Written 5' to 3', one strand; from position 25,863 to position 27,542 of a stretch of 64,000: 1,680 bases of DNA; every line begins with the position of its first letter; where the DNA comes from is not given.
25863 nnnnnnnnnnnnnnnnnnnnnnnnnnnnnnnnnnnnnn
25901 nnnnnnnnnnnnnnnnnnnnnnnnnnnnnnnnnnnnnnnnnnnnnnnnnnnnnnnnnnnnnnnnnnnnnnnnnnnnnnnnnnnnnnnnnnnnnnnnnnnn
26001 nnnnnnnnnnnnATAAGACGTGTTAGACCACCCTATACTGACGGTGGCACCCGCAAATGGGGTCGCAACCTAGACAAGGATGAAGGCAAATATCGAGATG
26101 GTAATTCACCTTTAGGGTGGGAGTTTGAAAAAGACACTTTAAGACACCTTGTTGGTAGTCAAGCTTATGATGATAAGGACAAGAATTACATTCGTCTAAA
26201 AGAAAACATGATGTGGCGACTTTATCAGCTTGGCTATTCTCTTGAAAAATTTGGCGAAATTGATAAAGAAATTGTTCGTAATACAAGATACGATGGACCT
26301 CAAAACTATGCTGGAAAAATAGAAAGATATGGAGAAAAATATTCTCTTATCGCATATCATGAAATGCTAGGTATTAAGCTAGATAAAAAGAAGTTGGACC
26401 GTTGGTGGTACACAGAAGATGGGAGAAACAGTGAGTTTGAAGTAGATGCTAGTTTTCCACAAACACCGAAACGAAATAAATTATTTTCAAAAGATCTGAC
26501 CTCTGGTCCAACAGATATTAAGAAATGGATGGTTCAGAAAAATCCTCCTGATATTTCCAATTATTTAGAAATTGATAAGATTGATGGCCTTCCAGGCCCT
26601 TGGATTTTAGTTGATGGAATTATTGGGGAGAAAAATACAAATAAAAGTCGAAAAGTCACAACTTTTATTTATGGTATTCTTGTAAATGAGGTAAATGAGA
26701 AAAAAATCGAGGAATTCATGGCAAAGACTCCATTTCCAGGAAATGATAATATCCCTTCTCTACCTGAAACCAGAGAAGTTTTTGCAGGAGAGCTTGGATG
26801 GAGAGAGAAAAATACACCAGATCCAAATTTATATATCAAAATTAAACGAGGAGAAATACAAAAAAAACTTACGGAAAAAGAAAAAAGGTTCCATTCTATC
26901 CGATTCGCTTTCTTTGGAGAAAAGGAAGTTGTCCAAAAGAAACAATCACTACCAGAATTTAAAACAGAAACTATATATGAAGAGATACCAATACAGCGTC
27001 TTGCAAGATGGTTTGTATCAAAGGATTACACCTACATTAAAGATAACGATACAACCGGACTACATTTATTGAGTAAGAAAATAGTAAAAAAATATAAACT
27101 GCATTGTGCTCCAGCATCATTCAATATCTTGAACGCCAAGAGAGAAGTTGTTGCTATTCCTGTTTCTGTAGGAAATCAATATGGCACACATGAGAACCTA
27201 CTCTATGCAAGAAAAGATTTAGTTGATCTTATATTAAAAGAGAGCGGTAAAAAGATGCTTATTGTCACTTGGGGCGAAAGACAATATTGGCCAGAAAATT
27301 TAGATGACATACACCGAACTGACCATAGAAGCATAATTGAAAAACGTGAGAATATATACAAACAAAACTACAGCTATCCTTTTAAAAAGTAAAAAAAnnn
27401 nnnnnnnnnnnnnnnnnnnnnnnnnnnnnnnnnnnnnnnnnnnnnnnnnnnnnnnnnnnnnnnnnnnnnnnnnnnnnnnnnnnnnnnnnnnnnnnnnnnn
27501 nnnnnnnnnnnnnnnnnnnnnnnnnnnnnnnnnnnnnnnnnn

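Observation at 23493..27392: Giant 1299-aa P-loop NTPase with Avs/STAND-like tripartite architecture immediately after the tRNA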

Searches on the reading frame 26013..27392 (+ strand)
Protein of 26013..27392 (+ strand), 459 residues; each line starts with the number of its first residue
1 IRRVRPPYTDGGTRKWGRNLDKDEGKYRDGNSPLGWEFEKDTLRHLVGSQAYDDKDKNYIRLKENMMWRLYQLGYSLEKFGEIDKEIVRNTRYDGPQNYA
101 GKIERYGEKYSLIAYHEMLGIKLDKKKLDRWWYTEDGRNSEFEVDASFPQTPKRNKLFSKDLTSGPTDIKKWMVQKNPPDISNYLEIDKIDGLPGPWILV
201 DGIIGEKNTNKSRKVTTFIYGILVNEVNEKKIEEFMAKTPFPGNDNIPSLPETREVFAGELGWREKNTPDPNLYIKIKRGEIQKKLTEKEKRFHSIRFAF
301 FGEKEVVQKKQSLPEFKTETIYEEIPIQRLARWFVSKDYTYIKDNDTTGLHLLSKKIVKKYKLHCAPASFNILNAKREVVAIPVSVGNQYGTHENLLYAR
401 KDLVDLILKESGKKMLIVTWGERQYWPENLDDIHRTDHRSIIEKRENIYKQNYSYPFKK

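Call 11: search_protein_families(library=pfam, proteins=[window:26013-27392:+], max_evalue=1)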
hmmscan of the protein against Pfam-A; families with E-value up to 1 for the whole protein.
window:26013-27392:+ (459 aa): 0 families

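Call 31: predict_structure(alignment_id=A2)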
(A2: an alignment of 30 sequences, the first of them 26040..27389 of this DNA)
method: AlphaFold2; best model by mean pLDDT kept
length: 450 residues; sequences in the alignment: 30
mean_pLDDT: 78.0   pTM: 0.70
mean pLDDT of the five models: 78.0, 76.6, 76.6, 74.8, 74.7
residues with pLDDT >= 90: 156; 70-90: 169; 50-70: 78; < 50: 47
segments of 3 or more residues with pLDDT < 50: 1-6, 84-87, 89-92, 126-130, 132-141, 250-254, 329-336
pLDDT, mean of each block of 10 residues (from residue 1): 41 62 71 72 74 80 73 75 49 64 75 69 51 47 73 90 93 94 94 94 94 95 91 83 66 56 89 88 68 52 76 93 72 53 89 80 90 89 92 97 96 92 84 92 88
secondary structure, 60 per line:
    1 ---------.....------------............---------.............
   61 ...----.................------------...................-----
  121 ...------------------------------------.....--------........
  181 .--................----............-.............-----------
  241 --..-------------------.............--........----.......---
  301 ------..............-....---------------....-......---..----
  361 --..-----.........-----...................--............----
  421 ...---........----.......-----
elements in order: H10-14 H27-38 H48-63 H68-84 H97-115 H160-164 H173-176 E177-181 E184-199 E204-215 H217-229 E264-276 H279-286 E307-320 E322-325 E341-344 H346-351 E370-378 E384-391 H392-402 E405-416 H427-434 E439-445

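Call 34: fold_search(model_id=the predicted structure, library=pdb)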
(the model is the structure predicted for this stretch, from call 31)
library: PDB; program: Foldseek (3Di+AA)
matches with E <= 10: 113; with E <= 0.001: 2
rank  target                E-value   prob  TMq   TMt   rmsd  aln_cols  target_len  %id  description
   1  8dgc_A                4.3e-07  1.00  0.29  0.08  15.2       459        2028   12  Avs3 bound to phage PhiV-1 terminase (released 2022-08-03)
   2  8dgc_B                5.1e-07  1.00  0.31  0.09  15.2       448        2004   12  Avs3 bound to phage PhiV-1 terminase (released 2022-08-03)
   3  3b07_B                3.4e-02  0.07  0.09  0.13  22.6       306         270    9  Crystal structure of octameric pore form of gamma-hemolysin from Staphylococcus aureus (released 2011-10-12)
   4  4p1y_B                5.5e-02  0.05  0.09  0.13  21.3       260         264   10  Crystal structure of staphylococcal gamma-hemolysin prepore (released 2014-10-01)
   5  8gz7_B                7.8e-02  0.04  0.09  0.12  19.6       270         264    8  Octahedral supramolecular assembly of the bicomponent gamma-hemolysin octameric pore complexes from Staphylococcus aur (released 2023-03-22)
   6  4p1x_F                1.3e-01  0.03  0.08  0.12  21.2       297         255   10  Crystal structure of staphylococcal LUK prepore (released 2014-10-01)
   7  4p24_A                1.5e-01  0.02  0.08  0.10  21.0       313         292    7  pore forming toxin (released 2015-03-11)
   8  7t82_A                2.8e-01  0.02  0.10  0.13  19.8       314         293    9  Crystal Structure of LEUKOCIDIN E/CENTYRIN S26/FAB B438 (released 2023-01-11)
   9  7t82_B                3.1e-01  0.02  0.09  0.12  20.4       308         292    9  Crystal Structure of LEUKOCIDIN E/CENTYRIN S26/FAB B438 (released 2023-01-11)
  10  4p1x_B                3.5e-01  0.02  0.08  0.12  21.4       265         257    9  Crystal structure of staphylococcal LUK prepore (released 2014-10-01)
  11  4jcn                  3.7e-01  0.02  0.06  0.11  24.3       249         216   11  Structure of ESP, serine protease from Staphylococcus epidermidis (released 2013-09-04)
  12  4p1x_H                3.7e-01  0.02  0.09  0.12  20.4       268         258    8  Crystal structure of staphylococcal LUK prepore (released 2014-10-01)
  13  4iyc_A                5.0e-01  0.02  0.08  0.11  23.0       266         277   11  Structure of the T244A mutant of the PANTON-VALENTINE LEUCOCIDIN component from STAPHYLOCOCCUS AUREUS (released 2014-01-29)
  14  3roh                  5.3e-01  0.03  0.10  0.14  23.5       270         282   12  Crystal Structure of Leukotoxin (LukE) from Staphylococcus aureus subsp. aureus COL. (released 2011-05-04)
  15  4j0o_A                8.9e-01  0.02  0.08  0.12  23.0       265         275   10  Structure of the Y246A Mutant of the PANTON-VALENTINE LEUCOCIDIN S Component from STAPHYLOCOCCUS AUREUS (released 2014-01-29)
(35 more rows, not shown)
